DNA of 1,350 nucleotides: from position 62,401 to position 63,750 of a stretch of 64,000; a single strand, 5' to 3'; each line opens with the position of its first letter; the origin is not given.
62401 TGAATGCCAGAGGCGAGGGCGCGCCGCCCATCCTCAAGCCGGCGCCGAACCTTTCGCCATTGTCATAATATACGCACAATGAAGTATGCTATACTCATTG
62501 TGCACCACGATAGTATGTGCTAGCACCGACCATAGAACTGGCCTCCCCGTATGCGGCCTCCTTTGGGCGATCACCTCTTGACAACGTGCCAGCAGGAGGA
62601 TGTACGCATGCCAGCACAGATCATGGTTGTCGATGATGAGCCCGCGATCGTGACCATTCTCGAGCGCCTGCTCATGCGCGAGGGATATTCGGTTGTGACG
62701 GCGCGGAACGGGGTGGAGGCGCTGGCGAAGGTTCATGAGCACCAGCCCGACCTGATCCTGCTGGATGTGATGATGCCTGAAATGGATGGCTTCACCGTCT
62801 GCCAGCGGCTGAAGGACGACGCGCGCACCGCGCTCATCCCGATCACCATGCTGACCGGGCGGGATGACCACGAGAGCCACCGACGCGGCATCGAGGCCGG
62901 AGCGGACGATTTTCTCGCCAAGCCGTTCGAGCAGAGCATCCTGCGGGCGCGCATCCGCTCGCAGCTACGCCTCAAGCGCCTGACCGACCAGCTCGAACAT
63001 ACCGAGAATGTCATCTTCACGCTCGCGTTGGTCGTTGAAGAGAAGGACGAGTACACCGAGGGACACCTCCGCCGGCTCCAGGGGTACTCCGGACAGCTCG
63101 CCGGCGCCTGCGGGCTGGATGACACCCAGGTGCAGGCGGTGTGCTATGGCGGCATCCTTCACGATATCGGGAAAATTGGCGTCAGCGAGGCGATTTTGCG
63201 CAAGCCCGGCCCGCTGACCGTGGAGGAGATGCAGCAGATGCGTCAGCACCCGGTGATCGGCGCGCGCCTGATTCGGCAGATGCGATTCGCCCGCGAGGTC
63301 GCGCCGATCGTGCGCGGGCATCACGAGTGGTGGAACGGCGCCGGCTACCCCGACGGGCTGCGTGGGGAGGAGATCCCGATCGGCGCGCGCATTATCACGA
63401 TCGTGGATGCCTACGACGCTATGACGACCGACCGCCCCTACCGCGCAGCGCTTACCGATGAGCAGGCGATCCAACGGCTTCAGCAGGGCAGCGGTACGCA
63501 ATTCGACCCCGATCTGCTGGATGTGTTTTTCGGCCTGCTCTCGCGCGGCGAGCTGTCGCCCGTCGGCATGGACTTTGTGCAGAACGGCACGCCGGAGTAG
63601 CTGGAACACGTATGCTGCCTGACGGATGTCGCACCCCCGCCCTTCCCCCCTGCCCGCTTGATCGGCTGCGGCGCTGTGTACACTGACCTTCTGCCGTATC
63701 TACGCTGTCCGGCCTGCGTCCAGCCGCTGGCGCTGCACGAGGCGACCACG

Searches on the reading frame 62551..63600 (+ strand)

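Call 33: search_protein_families(library=pfam, proteins=[window:62551-63600:+], max_evalue=0.0001)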
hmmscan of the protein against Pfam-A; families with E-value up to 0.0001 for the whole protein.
window:62551-63600:+ (349 aa): 3 families
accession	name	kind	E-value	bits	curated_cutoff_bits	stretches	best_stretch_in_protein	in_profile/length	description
PF13487.12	HD_5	-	1.8e-38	132.4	27.2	1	161-322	6-170/170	HD domain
PF00072.30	Response_reg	-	2.6e-32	111.7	30.2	1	24-136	1-111/111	Response regulator receiver domain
PF01966.28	HD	-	1.7e-19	70.6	22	1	171-291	3-116/116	HD domain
